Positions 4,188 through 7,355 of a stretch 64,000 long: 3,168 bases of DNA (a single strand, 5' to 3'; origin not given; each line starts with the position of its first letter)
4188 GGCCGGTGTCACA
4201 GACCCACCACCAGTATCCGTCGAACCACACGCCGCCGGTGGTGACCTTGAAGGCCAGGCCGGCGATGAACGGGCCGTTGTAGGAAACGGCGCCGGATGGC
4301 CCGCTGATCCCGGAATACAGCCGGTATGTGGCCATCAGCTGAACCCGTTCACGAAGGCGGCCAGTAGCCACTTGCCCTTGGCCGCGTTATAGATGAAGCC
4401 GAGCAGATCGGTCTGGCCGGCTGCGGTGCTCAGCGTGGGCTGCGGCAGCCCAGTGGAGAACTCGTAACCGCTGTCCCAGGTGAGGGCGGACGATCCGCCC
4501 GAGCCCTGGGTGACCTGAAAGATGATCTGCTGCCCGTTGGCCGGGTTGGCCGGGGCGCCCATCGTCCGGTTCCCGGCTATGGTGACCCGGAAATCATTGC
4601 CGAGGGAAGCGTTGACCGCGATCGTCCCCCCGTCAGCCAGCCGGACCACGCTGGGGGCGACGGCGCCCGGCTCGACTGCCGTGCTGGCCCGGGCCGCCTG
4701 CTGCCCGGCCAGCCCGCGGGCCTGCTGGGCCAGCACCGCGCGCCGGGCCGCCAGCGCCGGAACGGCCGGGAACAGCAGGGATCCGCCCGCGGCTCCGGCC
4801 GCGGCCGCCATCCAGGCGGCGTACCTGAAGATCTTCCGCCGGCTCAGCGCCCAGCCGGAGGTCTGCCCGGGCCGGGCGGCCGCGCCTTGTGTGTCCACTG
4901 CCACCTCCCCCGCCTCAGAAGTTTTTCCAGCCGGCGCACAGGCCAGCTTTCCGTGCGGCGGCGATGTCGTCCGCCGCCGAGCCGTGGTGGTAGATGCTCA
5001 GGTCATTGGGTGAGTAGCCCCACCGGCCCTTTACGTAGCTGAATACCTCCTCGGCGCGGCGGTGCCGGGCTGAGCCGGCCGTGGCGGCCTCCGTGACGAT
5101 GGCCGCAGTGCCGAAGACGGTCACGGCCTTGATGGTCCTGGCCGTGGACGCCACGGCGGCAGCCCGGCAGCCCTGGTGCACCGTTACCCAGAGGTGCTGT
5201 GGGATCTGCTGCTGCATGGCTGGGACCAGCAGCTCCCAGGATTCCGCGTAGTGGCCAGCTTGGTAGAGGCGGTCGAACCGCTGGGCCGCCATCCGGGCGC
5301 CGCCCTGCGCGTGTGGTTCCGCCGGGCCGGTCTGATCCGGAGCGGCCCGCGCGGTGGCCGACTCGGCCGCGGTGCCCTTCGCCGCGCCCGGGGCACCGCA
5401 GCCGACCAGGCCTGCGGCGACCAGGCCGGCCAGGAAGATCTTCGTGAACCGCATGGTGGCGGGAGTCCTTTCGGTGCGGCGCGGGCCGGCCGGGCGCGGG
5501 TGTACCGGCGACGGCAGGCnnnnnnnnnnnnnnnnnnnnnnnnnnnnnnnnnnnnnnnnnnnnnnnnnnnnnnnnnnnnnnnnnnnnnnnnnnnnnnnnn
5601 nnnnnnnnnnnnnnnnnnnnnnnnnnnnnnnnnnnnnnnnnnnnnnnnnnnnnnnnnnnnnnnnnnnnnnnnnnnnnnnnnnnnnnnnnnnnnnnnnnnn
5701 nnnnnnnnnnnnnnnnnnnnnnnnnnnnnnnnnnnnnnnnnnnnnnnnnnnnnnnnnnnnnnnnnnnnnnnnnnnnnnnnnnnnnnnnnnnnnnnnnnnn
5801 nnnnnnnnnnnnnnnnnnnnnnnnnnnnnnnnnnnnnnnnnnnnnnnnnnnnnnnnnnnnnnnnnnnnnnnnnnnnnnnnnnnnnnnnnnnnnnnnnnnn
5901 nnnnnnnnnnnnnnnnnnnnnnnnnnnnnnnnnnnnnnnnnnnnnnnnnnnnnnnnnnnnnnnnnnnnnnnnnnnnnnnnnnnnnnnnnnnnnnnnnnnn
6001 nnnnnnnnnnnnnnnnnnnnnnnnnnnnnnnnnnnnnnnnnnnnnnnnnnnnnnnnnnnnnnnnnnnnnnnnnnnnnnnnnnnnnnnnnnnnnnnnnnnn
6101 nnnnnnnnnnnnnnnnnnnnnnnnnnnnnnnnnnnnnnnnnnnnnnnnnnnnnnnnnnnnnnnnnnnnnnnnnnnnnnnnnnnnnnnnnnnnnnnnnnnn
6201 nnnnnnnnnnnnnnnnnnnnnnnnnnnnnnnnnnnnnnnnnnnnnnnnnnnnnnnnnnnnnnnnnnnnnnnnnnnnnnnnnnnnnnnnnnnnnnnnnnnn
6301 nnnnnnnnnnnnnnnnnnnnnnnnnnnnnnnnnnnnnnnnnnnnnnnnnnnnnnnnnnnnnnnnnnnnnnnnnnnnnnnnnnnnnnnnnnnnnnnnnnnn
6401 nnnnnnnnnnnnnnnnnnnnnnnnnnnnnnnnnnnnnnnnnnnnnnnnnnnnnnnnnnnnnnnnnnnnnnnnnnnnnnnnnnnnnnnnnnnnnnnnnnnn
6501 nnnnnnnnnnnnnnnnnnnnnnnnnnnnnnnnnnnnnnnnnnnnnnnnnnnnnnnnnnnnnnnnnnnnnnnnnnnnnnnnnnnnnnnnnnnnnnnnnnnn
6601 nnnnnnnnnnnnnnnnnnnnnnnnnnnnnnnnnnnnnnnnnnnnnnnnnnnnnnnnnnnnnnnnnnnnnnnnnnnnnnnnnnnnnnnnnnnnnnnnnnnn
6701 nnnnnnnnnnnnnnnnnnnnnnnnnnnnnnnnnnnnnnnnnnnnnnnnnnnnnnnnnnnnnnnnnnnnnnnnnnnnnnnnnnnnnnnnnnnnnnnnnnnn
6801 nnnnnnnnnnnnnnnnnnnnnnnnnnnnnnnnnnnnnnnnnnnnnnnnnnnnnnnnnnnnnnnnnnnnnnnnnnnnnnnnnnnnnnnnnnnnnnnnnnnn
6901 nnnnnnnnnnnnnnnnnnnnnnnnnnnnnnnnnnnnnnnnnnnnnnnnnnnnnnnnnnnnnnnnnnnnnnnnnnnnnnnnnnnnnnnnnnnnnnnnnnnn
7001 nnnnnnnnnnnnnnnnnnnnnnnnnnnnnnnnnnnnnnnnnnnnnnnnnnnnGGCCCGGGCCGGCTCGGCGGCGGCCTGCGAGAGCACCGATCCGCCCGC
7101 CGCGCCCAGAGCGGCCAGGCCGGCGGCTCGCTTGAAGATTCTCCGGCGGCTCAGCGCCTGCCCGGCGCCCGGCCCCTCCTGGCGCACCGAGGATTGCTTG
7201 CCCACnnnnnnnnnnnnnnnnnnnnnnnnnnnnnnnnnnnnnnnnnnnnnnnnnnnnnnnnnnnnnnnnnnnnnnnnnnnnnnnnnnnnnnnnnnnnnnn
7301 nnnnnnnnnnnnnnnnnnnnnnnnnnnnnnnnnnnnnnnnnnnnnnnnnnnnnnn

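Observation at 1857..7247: Fused, split-and-coupled and orphan paralogs link a Tat-signal domain to signal-less double-DUF4082-like proteins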

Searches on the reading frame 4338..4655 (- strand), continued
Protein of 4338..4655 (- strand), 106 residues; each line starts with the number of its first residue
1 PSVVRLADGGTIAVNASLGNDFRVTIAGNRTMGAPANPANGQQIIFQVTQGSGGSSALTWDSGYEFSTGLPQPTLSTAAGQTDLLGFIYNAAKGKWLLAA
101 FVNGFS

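Call 102: get_annotated_region(hit=H6, flank=2500)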
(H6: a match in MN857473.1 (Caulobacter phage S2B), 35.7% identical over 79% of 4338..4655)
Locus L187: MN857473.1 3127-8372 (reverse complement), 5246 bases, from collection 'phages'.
description: Caulobacter phage S2B, complete genome.
organism: Caulobacter phage S2B (NCBI taxid 2759120)
taxonomy: Viruses; Duplodnaviria; Heunggongvirae; Uroviricota; Caudoviricetes; Autographiviridae
host: Caulobacter vibrioides CB15; source: creek water; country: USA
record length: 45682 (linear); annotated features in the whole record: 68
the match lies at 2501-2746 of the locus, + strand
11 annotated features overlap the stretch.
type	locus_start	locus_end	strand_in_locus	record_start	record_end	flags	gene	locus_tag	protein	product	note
CDS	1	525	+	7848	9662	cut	S2B_gp014c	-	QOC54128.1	protein of unknown function DUF1983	-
CDS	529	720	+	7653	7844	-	S2B_gp013c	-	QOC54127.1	hypothetical protein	-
CDS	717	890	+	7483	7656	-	S2B_gp012c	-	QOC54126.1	hypothetical protein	-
CDS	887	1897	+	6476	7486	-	S2B_gp011c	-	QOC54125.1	hypothetical protein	-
CDS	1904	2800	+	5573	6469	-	S2B_gp010c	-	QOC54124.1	tail fiber protein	-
CDS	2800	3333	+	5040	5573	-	S2B_gp009c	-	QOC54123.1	hypothetical protein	-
CDS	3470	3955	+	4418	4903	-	S2B_gp008c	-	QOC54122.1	hypothetical protein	-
CDS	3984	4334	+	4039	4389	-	S2B_gp007c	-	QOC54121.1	protein of unknown function DUF1353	-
CDS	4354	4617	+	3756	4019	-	S2B_gp006c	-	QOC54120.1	hypothetical protein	-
CDS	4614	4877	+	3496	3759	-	S2B_gp005c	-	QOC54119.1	hypothetical protein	-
CDS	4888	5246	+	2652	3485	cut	S2B_gp004c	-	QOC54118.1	hypothetical protein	-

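Call 103: get_annotated_region(hit=H3, flank=2500)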
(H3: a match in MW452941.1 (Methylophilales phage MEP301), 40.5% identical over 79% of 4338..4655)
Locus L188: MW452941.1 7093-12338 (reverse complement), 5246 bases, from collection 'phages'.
description: Methylophilales phage MEP301, complete genome.
organism: Methylophilales phage MEP301 (NCBI taxid 2806696)
taxonomy: Viruses; Duplodnaviria; Heunggongvirae; Uroviricota; Caudoviricetes
host: Methylophilales bacterium FZCC2181; source: seawater; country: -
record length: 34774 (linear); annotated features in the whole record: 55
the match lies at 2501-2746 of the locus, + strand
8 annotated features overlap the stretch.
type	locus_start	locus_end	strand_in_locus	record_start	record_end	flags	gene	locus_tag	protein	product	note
CDS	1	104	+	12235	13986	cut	-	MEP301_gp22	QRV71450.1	tail fiber protein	-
CDS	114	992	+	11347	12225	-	-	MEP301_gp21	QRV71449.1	putative tail structural protein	-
CDS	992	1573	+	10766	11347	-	-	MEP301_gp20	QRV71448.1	putative endonuclease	-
CDS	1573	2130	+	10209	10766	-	-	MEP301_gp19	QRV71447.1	putative tail fiber protein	-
CDS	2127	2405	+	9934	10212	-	-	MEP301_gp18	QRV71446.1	hypothetical protein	-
CDS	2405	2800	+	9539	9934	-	-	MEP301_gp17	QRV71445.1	hypothetical protein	-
CDS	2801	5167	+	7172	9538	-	-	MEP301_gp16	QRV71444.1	SPRY domain containing protein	-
CDS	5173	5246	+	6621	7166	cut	-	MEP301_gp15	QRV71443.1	hypothetical protein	-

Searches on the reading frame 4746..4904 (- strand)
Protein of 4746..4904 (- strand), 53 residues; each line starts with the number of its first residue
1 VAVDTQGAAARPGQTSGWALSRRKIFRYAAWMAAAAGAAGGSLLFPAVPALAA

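Call 74: search_protein_families(library=ncbifam, proteins=[window:4746-4904:-], max_evalue=10)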
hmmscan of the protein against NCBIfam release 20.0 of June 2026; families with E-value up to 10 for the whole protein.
window:4746-4904:- (53 aa): 1 family
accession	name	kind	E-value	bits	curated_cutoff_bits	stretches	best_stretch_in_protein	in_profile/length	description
TIGR02811.1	formate_TAT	hypoth_equivalog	0.25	11.7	48.45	1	19-42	8-31/66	formate dehydrogenase region TAT target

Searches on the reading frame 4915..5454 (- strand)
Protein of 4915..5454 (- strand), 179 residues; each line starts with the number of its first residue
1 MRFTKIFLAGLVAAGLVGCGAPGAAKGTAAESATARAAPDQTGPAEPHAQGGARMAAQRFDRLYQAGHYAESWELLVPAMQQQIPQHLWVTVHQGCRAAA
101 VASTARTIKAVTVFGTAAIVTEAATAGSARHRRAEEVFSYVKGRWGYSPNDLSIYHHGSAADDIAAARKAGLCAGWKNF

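Call 3: search_protein_families(library=pfam, proteins=[window:4915-5454:-], max_evalue=0.1)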
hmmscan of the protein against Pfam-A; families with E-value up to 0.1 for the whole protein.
window:4915-5454:- (179 aa): 2 families
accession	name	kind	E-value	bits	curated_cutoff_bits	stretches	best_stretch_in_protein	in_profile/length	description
PF13211.12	DUF4019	-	0.0069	17.3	26.5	1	57-113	2-58/104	Protein of unknown function (DUF4019)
PF16073.10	SAT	-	0.057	13.5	22.8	1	63-153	82-172/239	Starter unit:ACP transacylase in aflatoxin biosynthesis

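Call 4: search_protein_families(library=ncbifam, proteins=[window:4915-5454:-], max_evalue=0.1)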
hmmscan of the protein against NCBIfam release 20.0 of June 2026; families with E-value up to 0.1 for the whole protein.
window:4915-5454:- (179 aa): 0 families

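Call 40: search_protein_families(library=phrogs, proteins=[window:4915-5454:-], max_evalue=0.01)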
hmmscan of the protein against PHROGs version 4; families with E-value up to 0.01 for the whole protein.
window:4915-5454:- (179 aa): 0 families

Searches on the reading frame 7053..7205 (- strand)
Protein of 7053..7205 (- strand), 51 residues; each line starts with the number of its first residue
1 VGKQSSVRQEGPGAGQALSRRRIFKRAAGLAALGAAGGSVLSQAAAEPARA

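Call 74: search_protein_families(library=ncbifam, proteins=[window:7053-7205:-], max_evalue=10)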
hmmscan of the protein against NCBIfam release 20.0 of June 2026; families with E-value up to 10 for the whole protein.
window:7053-7205:- (51 aa): 2 families
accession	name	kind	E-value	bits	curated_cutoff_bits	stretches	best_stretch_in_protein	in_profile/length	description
NF011239.0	PRK14645.1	equivalog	0.08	12.8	149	1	8-32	81-105/154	ribosome maturation factor RimP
TIGR01412.1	tat_substr_1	equivalog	0.28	10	428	1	16-46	6-36/420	iron uptake transporter deferrochelatase/peroxidase subunit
